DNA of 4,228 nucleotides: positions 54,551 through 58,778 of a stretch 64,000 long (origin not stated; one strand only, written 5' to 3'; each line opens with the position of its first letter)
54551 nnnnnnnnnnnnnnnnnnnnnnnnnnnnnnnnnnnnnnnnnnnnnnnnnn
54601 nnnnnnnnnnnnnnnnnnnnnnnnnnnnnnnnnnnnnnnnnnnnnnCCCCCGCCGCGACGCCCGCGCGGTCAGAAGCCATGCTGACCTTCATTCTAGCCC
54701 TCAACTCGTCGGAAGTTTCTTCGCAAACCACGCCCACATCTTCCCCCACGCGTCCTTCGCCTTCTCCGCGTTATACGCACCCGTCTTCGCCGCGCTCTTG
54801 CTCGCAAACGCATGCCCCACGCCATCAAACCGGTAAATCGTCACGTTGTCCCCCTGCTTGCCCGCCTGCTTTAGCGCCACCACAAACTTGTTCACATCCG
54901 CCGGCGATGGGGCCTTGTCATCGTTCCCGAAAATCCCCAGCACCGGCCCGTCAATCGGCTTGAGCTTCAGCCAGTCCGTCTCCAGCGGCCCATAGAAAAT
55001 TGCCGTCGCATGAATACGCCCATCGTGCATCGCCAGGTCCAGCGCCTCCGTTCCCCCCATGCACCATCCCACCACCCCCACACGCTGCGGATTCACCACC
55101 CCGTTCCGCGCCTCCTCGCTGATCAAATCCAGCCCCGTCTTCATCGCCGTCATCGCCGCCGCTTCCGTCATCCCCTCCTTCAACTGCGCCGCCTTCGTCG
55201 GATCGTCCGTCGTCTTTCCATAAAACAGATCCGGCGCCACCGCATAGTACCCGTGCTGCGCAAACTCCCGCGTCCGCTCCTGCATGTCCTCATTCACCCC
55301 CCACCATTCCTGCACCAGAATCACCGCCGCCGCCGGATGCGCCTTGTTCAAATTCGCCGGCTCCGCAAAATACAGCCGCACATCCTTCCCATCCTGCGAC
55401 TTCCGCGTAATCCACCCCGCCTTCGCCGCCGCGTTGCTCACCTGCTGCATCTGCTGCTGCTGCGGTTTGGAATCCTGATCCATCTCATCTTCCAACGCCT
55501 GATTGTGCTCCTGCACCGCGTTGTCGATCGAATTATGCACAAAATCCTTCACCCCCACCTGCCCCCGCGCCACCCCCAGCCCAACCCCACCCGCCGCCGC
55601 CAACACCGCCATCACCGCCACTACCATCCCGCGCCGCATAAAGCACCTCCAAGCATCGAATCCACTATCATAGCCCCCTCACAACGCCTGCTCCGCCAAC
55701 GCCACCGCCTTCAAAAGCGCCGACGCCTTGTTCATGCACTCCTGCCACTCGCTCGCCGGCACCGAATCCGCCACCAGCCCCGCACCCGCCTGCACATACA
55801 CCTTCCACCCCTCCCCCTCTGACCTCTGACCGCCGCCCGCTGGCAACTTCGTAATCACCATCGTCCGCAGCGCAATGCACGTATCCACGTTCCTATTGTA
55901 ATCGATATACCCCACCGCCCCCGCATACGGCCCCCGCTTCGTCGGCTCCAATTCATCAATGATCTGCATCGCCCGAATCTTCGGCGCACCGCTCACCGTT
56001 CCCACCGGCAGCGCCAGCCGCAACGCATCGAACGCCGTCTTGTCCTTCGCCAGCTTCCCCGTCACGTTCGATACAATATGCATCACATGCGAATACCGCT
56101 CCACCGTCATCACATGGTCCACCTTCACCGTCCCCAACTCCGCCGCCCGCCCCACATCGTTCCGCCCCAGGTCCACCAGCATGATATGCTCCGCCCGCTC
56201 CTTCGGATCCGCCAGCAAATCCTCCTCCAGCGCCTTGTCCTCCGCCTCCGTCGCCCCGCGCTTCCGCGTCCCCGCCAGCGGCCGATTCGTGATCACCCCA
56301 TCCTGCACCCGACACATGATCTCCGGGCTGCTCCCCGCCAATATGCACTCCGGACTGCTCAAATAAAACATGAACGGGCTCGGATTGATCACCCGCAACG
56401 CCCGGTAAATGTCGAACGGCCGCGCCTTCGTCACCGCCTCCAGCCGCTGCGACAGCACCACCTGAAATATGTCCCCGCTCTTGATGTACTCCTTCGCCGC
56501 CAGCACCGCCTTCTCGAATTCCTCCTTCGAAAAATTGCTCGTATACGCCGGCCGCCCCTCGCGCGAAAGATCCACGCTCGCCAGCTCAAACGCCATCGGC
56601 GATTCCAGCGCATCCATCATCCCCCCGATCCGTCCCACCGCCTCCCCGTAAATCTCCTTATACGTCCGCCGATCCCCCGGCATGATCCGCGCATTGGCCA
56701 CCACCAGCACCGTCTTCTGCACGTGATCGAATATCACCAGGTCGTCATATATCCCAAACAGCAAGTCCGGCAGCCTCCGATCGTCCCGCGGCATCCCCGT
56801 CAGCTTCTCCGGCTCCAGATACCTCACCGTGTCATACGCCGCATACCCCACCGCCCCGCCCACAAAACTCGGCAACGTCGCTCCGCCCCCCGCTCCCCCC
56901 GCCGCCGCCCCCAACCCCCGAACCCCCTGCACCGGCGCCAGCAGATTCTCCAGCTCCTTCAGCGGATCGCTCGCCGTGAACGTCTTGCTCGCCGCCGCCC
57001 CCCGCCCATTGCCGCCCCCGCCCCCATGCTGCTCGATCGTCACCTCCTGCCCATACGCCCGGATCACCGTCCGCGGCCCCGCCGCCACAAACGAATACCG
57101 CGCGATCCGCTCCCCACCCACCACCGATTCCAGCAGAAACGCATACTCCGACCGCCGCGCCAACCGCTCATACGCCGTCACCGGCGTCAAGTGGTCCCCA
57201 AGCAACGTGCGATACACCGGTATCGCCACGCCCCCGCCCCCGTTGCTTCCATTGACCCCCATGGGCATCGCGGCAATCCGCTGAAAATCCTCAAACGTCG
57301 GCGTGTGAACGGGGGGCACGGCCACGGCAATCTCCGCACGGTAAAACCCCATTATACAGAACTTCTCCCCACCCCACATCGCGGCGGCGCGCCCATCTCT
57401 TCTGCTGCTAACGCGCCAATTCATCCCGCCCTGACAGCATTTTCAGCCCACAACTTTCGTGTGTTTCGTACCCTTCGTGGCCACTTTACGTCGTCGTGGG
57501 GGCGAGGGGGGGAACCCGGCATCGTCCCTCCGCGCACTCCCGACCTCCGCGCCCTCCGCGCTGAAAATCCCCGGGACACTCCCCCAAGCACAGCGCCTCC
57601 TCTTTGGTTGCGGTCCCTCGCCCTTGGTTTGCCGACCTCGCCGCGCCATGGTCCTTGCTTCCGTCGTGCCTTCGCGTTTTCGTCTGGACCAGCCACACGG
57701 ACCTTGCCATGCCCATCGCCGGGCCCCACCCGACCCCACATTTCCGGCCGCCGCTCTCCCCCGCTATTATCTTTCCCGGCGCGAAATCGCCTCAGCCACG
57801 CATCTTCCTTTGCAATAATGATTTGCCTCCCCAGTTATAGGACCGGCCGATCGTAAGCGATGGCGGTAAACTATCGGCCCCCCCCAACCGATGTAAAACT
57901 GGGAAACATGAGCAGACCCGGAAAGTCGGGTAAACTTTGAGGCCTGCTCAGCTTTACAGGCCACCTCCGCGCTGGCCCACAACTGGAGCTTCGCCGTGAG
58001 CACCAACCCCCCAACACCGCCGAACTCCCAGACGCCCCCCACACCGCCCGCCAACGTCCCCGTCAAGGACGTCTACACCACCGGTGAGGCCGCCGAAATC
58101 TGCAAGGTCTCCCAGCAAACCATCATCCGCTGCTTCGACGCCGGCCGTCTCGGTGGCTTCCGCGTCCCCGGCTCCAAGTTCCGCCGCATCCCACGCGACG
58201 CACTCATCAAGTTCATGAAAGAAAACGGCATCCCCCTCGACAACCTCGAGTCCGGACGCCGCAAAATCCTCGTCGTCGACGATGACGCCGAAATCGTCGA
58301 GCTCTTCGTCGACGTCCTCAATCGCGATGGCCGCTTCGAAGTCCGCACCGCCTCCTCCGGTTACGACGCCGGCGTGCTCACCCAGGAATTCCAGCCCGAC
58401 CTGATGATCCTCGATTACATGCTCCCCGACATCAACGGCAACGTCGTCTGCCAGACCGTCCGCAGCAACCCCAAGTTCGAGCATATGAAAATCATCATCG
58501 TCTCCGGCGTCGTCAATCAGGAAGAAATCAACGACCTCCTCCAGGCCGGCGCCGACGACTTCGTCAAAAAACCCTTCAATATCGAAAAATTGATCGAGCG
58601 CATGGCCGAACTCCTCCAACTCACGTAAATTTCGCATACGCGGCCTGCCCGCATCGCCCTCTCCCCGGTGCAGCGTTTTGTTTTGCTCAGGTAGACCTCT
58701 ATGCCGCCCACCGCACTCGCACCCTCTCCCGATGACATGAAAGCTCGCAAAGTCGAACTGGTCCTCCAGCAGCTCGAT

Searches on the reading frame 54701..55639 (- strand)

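Call 57: search_protein_families(library=pfam, proteins=[window:54701-55639:-])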
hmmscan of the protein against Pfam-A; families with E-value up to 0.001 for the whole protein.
window:54701-55639:- (312 aa): 4 families
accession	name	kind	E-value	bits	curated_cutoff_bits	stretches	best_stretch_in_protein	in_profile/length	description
PF01738.24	DLH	-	1.1e-42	146.6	21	1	92-307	6-215/217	Dienelactone hydrolase family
PF00326.27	Peptidase_S9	-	1.3e-05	25.2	22.6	0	229-307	143-208/213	Prolyl oligopeptidase family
PF12740.14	PETase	-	0.00017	21.5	28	1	105-242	56-180/263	PET hydrolase-like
PF08840.17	BAAT_C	-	0.00023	21.7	20.9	0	182-218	19-55/210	BAAT / Acyl-CoA thioester hydrolase C terminal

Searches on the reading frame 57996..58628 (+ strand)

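Call 57: search_protein_families(library=pfam, proteins=[window:57996-58628:+])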
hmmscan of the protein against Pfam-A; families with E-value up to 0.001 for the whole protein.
window:57996-58628:+ (210 aa): 2 families
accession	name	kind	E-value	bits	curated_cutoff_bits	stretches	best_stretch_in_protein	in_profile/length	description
PF00072.30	Response_reg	-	3.5e-25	88.8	30.2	1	91-203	1-110/111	Response regulator receiver domain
PF12728.13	HTH_17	-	3.2e-10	40.6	27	1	26-77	1-50/51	Helix-turn-helix domain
